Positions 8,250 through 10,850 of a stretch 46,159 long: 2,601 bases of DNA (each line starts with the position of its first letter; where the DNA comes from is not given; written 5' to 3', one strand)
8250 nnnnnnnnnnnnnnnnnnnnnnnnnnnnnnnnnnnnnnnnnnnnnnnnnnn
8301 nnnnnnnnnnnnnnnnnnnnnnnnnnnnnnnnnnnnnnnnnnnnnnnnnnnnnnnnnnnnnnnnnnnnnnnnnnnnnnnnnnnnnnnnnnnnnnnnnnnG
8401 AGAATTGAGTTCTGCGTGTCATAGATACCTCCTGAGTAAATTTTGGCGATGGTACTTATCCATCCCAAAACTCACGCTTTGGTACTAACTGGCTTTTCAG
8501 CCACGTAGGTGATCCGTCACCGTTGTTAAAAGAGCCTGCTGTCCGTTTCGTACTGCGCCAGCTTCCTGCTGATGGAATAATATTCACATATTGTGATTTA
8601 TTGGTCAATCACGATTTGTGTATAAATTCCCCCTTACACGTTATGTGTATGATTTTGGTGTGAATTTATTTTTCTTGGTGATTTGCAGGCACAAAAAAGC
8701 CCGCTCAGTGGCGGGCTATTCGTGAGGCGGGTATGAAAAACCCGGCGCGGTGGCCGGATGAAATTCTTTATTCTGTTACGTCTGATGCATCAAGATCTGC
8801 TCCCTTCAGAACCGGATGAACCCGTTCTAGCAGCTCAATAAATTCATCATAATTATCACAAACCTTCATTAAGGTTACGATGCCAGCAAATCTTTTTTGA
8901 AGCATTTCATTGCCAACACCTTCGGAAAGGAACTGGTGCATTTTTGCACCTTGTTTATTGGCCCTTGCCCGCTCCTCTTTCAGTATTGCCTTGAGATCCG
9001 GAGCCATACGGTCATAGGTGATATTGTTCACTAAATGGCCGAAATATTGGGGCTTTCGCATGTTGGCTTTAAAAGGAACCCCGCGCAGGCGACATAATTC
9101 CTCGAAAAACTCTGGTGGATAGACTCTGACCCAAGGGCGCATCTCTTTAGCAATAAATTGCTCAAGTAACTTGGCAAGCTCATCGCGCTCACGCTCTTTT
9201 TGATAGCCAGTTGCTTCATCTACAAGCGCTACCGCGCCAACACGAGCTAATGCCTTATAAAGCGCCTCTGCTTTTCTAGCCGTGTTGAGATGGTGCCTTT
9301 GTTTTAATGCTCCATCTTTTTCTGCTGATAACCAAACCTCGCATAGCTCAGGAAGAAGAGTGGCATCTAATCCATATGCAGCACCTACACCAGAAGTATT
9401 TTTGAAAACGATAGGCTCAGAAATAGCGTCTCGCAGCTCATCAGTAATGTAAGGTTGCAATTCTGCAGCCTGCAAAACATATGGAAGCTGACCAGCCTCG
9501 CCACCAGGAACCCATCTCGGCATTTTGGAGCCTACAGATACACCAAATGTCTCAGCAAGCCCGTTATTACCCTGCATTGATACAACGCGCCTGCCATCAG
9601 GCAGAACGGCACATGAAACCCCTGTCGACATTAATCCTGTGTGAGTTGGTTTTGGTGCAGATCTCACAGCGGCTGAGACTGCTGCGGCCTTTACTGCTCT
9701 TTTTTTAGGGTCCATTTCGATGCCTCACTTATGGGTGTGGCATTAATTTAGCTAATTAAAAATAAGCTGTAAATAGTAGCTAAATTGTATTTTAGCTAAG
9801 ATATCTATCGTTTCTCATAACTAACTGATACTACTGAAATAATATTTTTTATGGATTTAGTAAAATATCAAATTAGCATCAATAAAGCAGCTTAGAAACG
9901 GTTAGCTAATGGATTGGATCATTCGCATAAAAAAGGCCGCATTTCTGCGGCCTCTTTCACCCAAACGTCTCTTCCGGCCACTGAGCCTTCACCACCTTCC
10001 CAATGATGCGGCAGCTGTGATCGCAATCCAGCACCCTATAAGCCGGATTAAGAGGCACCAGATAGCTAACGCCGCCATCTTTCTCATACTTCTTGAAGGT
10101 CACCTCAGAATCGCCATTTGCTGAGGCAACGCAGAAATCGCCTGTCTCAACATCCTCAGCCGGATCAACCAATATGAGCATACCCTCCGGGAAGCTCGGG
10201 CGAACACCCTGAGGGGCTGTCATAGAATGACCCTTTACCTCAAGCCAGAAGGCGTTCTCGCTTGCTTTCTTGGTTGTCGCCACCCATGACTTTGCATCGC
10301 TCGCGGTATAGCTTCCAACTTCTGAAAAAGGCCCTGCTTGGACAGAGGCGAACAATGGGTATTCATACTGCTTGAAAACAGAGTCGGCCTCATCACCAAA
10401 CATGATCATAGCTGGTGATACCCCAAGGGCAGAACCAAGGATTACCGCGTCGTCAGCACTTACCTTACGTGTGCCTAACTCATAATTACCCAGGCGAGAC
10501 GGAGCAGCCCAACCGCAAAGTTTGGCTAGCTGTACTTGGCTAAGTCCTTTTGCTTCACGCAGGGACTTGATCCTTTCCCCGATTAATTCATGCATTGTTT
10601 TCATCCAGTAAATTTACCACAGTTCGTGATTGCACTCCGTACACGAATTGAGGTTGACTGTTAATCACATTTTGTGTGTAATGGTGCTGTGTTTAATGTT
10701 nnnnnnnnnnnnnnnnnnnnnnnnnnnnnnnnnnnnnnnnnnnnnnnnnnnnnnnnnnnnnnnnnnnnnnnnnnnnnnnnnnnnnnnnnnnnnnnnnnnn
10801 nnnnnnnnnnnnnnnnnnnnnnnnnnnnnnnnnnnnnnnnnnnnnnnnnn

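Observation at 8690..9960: Moron in the rexAB/sieB position with its own AT-rich promoter region and double terminator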

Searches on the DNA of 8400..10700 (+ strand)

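Call 7: search_dna_similar(query=window:8400-10700:+, collection=phages, mode=near, max_rows=25)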
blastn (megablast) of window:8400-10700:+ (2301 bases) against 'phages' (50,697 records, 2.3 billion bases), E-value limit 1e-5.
Records with a match: 6; places in all: 6; records where one place covers at least 80% of the query: 0.
Best place of each record, by identity: 60-80% 6.
By first word of the organism name: Escherichia 4; Enterobacteria 1; Lambdavirus 1.
By host as written in the record: - 2; Escherichia coli 2; Escherichia sp. 1; Escherichia coli str. K-12 substr. MG1655 1.
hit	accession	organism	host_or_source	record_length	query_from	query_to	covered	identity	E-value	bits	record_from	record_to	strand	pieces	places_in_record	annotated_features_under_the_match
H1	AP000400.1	Enterobacteria phage VT1-Sakai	-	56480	1558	2299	32%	79.6%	2e-147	529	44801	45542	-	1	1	cI: CI protein | promoter (x2) | other (x3)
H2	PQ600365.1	Escherichia phage phiSTEC801-Stx1a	Escherichia sp.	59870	1558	2299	32%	79.6%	2e-147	529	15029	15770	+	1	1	repressor protein cI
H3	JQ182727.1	Escherichia phage mEpX1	Escherichia coli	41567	1558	2299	32%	79.4%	1e-145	523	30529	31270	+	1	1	prophage repressor | promoter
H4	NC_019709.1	Escherichia phage mEpX1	Escherichia coli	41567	1558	2299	32%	79.4%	1e-145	523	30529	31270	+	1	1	LexA family transcriptional regulator | promoter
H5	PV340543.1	Escherichia phage mEpX1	Escherichia coli str. K-12 substr. ...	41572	1558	2299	32%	79.4%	1e-145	523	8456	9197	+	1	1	cI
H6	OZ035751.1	Lambdavirus PDP110P1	-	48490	1691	2299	26%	76.4%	6e-84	318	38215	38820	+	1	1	record has no annotation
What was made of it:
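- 9957..10604 (-): Context: cI repressor (HTH_3 plus Peptidase_S24). About 79% nucleotide identity to the cI of VT1-Sakai and mEpX1 (call 7).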

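Call 16: search_dna_similar(query=window:8650-9960:+, collection=ecoli_genomes, mode=near, max_rows=15)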
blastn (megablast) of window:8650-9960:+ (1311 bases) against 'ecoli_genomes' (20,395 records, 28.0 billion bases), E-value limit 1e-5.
No match.
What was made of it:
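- Tried and rejected: Megablast of the cassette against complete E. coli genomes: no match (call 16).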

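Call 108: search_rna_families(source=window, start=8400, end=10700, threshold=evalue, max_evalue=1)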
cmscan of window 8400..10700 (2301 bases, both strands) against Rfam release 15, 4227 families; matches with E-value up to 1: 2.
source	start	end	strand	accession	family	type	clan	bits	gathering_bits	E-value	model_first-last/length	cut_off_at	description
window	9859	9964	+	RF02053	STnc430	Gene; sRNA;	-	24.2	47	0.61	1-162/162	no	Enterobacterial sRNA STnc430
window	9927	10124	-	RF00166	PrrB_RsmZ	Gene; sRNA;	CL00106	16.1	44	0.84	1-133/133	no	PrrB/RsmZ RNA family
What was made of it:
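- Tried and rejected: Rfam: nothing near threshold in 8400-10700 (call 108).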

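Call 109: get_annotated_region(hit=H4, flank=2500)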
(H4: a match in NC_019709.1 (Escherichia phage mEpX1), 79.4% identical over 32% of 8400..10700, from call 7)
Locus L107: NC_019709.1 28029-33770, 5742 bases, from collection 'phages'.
description: Enterobacteria phage mEpX1, complete genome.
organism: Escherichia phage mEpX1 (NCBI taxid 1147153)
taxonomy: Viruses; Duplodnaviria; Heunggongvirae; Uroviricota; Caudoviricetes; Hendrixvirinae; Cuauhtlivirus; Cuauhtlivirus mEpX1
host: Escherichia coli; source: -; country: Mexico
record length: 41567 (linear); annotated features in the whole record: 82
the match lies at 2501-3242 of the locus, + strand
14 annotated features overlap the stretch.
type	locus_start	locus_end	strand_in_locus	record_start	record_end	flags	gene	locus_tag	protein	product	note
CDS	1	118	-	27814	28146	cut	-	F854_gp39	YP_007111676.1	Nun-like transcription termination factor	similar to NP_597897.1 transcription termination factor [Enterobacteria phage HK022] & YP_001457059.1 hypothetical ...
CDS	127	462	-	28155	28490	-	-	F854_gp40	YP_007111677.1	anti-termination protein N-like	similar to YP_003500766 conserved hypothetical protein G2583_3260 [Escherichia coli O55:H7 str. CB9 615]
misc_feature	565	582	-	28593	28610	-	-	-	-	-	putative Nut boxA site; similar to lambda boxA (CGCTCTTAM)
CDS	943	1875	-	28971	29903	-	-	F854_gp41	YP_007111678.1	hypothetical protein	similar to YP_215958.1 hypothetical protein SC0971 [Salmonella enterica subsp. enterica serovar Choleraesuis str. ...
CDS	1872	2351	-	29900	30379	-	-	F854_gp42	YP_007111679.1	hypothetical protein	similar to YP_002411350.1 hypothetical protein ECUMN_0587 [Escherichia coli UMN026]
CDS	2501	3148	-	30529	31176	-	-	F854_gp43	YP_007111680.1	LexA family transcriptional regulator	similar to BAB19608.1 CI protein [Enterobacteria phage VT1-Sakai]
regulatory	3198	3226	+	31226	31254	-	-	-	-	promoter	similar to consensus Escherichia coli promoter (TTGACA[N15-17]TATAAT) with 2bp mismatch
CDS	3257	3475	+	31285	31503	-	-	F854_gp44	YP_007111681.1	helix-turn-helix transcriptional regulator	similar to NP_311016 putative regulatory protein [Escherichia coli O157:H7 str. Sakai]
misc_feature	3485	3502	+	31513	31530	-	-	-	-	-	putative Nut boxA site; similar to lambda boxA (CGCTCTTAM)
CDS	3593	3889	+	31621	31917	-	-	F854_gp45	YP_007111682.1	CII-like transcriptional activator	similar to NP_037737 CII protein [Enterobacteria phage HK97]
protein_bind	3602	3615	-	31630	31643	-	-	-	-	lambda cII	putative coliphage lambda cII binding site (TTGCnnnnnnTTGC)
CDS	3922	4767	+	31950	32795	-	-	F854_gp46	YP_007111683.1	replication protein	similar to ABD60124.1 [Enterobacteria phage lambda]; Phage_rep_O [pfam04492], bacteriophage replication protein O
CDS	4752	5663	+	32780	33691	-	-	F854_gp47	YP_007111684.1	DnaC-like helicase loader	similar to NP_543070.1 putative replication protein DnaC [Enterobacteria phage phiP27]; PRK12377, putative replication ...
CDS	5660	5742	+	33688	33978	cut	-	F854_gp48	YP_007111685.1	Ren-like exclusion protein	similar to YP_001449265.1 putative Ren protein [Phage BP-4795]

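Call 110: get_annotated_region(hit=H1, flank=3000)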
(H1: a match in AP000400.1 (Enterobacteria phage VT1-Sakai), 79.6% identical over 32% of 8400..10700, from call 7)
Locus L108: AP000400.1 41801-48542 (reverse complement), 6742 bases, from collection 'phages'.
description: Enterobacteria phage VT1-Sakai genomic DNA, prophage inserted region in Escherichia coli O157:H7.
organism: Enterobacteria phage VT1-Sakai (NCBI taxid 462299)
taxonomy: Viruses; Duplodnaviria; Heunggongvirae; Uroviricota; Caudoviricetes
host: -; source: -; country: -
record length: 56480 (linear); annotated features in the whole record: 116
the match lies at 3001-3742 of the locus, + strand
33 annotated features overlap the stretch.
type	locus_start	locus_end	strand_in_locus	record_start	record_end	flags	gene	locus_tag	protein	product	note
CDS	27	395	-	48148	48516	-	ssb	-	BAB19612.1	single-stranded DNA binding protein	H0056; bacteriophage 933W L0078; similar to bacteriophage lambda Ea10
CDS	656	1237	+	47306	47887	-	sieB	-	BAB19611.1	superinfection exclusion protein B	H0055; similar to bacteriophage P22 SieB; prevention of superinfection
CDS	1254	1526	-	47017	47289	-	N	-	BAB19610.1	antitermination protein N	H0054; similar to bacteriophage phi-21 N; early gene ragulator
regulatory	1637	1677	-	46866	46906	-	-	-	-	other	putative N-utilization leftward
regulatory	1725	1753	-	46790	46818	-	-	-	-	promoter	putative major leftward promotor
regulatory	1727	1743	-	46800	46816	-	-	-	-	other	putative operator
regulatory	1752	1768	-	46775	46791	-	-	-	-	other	putative operator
regulatory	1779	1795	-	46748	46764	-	-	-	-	other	putative operator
regulatory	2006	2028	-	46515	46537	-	-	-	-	terminator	putative rho-independent terminator for pRM transcript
CDS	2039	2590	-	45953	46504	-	H0053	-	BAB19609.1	hypothetical protein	-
CDS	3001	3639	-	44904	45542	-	cI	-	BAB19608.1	CI protein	H0052; similar to bacteriophage lambda CI and P22 C2; transcriptional repressor, maintainance of lysogenic state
regulatory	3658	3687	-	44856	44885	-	-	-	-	promoter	putative maintenance promoter for cI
regulatory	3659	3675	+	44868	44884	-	-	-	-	other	putative operator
regulatory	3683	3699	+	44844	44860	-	-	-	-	other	putative operator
regulatory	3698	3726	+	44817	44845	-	-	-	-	promoter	putative major rightward promotor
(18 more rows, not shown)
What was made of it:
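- On Moron (autonomous accessory transcription unit in a phage genome): Phages with a similar cI (about 79% nucleotide identity), VT1-Sakai and mEpX1, carry different cargo there (calls 109, 110).
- VT1-Sakai and mEpX1, whose cI is about 79% identical in nucleotides, carry other cargo there (calls 109, 110).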
